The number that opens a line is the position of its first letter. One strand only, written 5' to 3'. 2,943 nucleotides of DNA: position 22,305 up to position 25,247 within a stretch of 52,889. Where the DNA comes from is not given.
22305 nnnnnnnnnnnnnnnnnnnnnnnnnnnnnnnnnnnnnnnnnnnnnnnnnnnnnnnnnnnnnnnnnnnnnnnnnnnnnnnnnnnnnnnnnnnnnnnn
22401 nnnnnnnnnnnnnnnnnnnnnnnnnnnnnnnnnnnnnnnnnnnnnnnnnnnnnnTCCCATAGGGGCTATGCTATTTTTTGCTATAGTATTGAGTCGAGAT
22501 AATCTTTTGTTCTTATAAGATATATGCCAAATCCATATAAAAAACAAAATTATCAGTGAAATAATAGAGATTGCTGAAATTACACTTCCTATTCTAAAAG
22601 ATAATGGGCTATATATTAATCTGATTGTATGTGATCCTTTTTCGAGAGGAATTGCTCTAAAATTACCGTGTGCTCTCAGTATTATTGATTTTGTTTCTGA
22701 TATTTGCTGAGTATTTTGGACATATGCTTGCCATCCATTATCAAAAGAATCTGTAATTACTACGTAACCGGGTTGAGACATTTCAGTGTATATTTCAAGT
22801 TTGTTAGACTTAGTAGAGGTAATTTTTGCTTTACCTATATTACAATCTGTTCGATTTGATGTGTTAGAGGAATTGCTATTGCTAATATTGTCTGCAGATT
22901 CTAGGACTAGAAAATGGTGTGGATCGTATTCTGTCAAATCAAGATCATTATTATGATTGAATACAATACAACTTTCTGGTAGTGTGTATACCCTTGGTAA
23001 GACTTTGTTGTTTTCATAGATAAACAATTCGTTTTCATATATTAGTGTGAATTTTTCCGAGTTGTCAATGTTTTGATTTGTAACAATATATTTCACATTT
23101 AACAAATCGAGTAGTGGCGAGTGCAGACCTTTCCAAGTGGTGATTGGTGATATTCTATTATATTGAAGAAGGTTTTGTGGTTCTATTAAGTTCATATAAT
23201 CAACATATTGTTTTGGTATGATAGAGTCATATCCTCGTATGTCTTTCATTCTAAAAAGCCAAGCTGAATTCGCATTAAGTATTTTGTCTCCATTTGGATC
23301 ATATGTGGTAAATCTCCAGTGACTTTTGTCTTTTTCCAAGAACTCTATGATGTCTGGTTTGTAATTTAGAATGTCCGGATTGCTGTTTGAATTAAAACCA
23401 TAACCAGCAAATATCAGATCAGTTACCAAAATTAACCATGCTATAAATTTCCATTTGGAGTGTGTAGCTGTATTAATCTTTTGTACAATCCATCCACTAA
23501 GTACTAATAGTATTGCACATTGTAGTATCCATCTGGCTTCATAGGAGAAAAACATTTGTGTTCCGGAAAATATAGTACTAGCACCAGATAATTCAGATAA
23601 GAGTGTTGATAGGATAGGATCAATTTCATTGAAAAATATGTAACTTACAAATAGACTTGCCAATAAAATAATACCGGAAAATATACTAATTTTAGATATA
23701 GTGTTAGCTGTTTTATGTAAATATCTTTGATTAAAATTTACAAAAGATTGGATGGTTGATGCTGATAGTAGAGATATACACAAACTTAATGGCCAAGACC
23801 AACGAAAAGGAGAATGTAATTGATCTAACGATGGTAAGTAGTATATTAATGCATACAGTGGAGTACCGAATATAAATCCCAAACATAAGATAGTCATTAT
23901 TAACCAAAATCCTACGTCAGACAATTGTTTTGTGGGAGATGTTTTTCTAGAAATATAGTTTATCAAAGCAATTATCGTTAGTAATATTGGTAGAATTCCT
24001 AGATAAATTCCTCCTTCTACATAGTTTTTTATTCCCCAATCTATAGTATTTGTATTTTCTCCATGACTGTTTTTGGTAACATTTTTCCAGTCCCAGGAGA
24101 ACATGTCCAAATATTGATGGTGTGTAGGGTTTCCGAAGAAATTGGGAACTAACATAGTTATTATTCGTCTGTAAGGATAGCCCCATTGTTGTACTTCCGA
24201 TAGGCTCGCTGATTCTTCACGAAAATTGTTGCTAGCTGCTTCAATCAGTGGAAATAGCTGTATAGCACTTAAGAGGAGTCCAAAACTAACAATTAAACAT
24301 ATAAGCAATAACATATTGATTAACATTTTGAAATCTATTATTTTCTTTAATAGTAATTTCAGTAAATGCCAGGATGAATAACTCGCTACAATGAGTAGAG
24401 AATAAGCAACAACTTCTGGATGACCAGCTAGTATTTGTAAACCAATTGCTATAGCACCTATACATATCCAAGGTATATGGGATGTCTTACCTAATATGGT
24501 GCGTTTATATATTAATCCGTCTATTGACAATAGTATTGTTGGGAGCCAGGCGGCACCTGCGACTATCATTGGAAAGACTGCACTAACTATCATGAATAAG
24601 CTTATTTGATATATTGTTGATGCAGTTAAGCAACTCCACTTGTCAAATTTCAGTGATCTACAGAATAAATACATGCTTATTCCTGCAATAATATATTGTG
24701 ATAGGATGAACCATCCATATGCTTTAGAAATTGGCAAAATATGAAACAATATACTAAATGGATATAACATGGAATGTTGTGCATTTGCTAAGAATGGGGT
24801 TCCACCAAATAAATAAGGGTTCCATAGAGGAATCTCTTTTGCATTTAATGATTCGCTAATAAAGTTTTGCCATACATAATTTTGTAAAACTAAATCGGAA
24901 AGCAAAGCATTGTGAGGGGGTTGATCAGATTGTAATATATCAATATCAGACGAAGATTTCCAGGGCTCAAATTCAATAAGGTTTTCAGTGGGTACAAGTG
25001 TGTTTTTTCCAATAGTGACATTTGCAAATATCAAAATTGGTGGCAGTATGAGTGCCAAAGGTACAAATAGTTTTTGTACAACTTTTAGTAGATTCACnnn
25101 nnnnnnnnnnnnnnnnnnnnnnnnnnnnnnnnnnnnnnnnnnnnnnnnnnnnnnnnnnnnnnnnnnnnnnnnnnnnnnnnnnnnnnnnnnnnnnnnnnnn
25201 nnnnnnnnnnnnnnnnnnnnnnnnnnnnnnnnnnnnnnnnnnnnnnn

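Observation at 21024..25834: Three-component extracytoplasmic glycosylation pathway compressed into two genes: GT2 synthase plus a YfhO::MOP-flippase fusion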

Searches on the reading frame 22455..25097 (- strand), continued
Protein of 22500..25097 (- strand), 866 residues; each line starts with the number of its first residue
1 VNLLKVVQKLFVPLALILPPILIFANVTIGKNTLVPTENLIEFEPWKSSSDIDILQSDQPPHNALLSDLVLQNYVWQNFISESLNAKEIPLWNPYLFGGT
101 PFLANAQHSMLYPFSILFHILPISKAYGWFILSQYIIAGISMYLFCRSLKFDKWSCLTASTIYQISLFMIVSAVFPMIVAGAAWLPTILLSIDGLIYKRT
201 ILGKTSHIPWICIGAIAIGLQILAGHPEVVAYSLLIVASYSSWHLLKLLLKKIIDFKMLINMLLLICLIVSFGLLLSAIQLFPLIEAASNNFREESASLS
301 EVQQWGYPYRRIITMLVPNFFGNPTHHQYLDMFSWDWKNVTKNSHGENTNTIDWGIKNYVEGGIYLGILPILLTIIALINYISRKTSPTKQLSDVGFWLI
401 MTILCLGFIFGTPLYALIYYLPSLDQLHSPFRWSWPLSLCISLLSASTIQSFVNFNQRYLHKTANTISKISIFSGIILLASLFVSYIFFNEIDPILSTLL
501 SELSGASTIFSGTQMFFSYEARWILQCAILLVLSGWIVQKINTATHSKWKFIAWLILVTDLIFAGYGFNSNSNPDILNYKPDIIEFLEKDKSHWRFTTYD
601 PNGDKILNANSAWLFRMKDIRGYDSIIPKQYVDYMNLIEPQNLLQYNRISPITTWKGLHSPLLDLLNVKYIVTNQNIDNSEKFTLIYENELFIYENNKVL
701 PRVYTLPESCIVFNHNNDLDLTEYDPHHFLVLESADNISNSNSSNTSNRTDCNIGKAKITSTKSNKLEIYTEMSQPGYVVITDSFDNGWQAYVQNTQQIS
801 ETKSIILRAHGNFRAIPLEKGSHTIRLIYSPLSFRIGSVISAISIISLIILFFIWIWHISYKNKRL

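Call 51: find_encoding_contigs(protein=P0146, flank=10000, max_places=2)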
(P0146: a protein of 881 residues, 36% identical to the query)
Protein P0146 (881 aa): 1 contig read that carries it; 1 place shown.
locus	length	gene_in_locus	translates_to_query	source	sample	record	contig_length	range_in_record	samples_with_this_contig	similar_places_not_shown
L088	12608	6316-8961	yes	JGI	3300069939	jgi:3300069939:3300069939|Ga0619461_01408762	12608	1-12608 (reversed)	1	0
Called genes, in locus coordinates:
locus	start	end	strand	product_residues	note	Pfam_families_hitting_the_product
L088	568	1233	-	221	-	PF01656:CbiA, PF09140:MipZ (weak), PF10609:ParA, PF13614:AAA_31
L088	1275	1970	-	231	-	PF02706:Wzz (weak)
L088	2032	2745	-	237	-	-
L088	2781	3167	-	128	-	PF01219:DAGK_prokar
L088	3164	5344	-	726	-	PF07697:7TMR-HDED, PF07698:7TM-7TMR_HD, PF01966:HD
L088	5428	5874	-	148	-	PF09424:YqeY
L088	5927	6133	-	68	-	PF01165:Ribosomal_S21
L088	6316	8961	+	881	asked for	PF09586:YfhO (faint)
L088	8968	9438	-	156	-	-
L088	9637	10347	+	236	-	PF00072:Response_reg, PF00486:Trans_reg_C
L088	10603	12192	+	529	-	PF13531:SBP_bac_11, PF00092:VWA, PF13519:VWA_2 (weak), PF13768:VWA_3 (faint)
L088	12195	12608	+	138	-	?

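Call 52: find_encoding_contigs(protein=P0185, flank=10000, max_places=2)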
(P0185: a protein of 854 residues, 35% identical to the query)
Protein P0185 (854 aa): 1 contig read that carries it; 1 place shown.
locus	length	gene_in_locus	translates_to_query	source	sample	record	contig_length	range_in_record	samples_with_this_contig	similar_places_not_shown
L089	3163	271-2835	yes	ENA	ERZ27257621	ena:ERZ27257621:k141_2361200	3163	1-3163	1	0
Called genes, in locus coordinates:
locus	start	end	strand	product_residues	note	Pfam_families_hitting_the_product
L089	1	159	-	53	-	?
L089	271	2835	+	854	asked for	PF09586:YfhO (faint)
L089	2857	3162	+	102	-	?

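Call 88: search_protein_families(library=pfam, proteins=[L009:7584-8216:+, L009:8360-9052:+, L009:7108-7557:+, L010:1235-2569:-, L020:18474-19373:+], max_evalue=0.01)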
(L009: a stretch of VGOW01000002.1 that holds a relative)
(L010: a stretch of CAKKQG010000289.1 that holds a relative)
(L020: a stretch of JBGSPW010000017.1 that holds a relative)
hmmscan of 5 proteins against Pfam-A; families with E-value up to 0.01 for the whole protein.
L009:7584-8216:+ (211 aa): 1 family
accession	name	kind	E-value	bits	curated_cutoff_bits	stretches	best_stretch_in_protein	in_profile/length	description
PF02830.23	V4R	-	1.3e-05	25.6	31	1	150-206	5-61/62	V4R domain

L009:8360-9052:+ (231 aa): 1 family
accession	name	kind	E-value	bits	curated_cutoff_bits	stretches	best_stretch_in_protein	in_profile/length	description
PF00072.30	Response_reg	-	2.5e-14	53.8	30.2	1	42-104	50-110/111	Response regulator receiver domain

L009:7108-7557:+ (150 aa): 1 family
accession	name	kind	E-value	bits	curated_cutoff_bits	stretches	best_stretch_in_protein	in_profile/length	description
PF03259.23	Robl_LC7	-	4.6e-20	71.6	23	1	37-126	2-91/91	Roadblock/LC7 domain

L010:1235-2569:- (445 aa): 2 families
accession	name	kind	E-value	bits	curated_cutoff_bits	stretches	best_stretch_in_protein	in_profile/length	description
PF00232.24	Glyco_hydro_1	-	8.1e-79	265.6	22.6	1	6-425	3-452/453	Glycosyl hydrolase family 1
PF00150.24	Cellulase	-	0.00097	19.1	23.5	1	50-371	13-259/272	Cellulase (glycosyl hydrolase family 5)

L020:18474-19373:+ (300 aa): 5 families
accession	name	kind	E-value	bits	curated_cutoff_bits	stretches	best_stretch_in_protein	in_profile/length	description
PF00106.31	adh_short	-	1.6e-34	119.5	26.6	2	7-146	1-138/195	short chain dehydrogenase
PF13561.12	adh_short_C2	-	1.3e-22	80.9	27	1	15-147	5-133/236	Enoyl-(Acyl carrier protein) reductase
PF08659.16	KR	-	8.4e-11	42.5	22.6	1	9-129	3-125/180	KR domain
PF01370.27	Epimerase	-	3.5e-05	23.8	20.9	1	9-194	1-160/240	NAD dependent epimerase/dehydratase family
PF23441.1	SDR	-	0.0052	16.6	27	1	9-58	10-60/258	SDR-like rossmann domain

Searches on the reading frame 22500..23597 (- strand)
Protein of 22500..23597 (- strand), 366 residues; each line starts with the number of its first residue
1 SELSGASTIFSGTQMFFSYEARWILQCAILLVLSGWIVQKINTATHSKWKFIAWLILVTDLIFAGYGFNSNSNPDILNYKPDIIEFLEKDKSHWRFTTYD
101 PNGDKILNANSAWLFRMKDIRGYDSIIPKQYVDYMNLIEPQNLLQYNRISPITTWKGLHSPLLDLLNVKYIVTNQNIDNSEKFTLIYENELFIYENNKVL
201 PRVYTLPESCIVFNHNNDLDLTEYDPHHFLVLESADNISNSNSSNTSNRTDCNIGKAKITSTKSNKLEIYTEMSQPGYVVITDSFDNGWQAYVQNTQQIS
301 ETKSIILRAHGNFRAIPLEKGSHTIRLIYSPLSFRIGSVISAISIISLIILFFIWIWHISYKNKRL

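Call 19: search_protein_families(library=pfam, proteins=[window:22500-23597:-], max_evalue=1)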
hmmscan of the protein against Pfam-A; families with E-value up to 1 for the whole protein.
window:22500-23597:- (366 aa): 2 families
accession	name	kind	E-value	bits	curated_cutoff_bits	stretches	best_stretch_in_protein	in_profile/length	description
PF09586.16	YfhO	-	3.7e-10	39.3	28.5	2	253-341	752-835/835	Bacterial membrane protein YfhO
PF04798.17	Baculo_19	-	0.61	10.3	25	0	170-221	4-58/143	Baculovirus 19 kDa protein conserved region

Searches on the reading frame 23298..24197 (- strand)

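Call 19: search_protein_families(library=pfam, proteins=[window:23298-24197:-], max_evalue=1)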
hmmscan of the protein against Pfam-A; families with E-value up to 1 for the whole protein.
window:23298-24197:- (300 aa): 3 families
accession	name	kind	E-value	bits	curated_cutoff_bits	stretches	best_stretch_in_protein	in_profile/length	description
PF05767.17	Pox_A14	-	0.0057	17.2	27.7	1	137-188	15-68/93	Poxvirus virion envelope protein A14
PF01484.22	Col_cuticle_N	-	0.013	16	23.5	1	171-204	4-37/50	Nematode cuticle collagen N-terminal domain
PF11118.13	DUF2627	-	0.72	10.9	22.4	1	250-269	2-21/76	Protein of unknown function (DUF2627)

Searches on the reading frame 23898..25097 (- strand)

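Call 19: search_protein_families(library=pfam, proteins=[window:23898-25097:-], max_evalue=1)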
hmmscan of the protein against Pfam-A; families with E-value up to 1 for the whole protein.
window:23898-25097:- (400 aa): 1 family
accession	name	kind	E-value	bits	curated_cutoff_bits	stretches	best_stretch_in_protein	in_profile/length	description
PF09586.16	YfhO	-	4.2e-07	29.2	28.5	1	109-201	74-168/835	Bacterial membrane protein YfhO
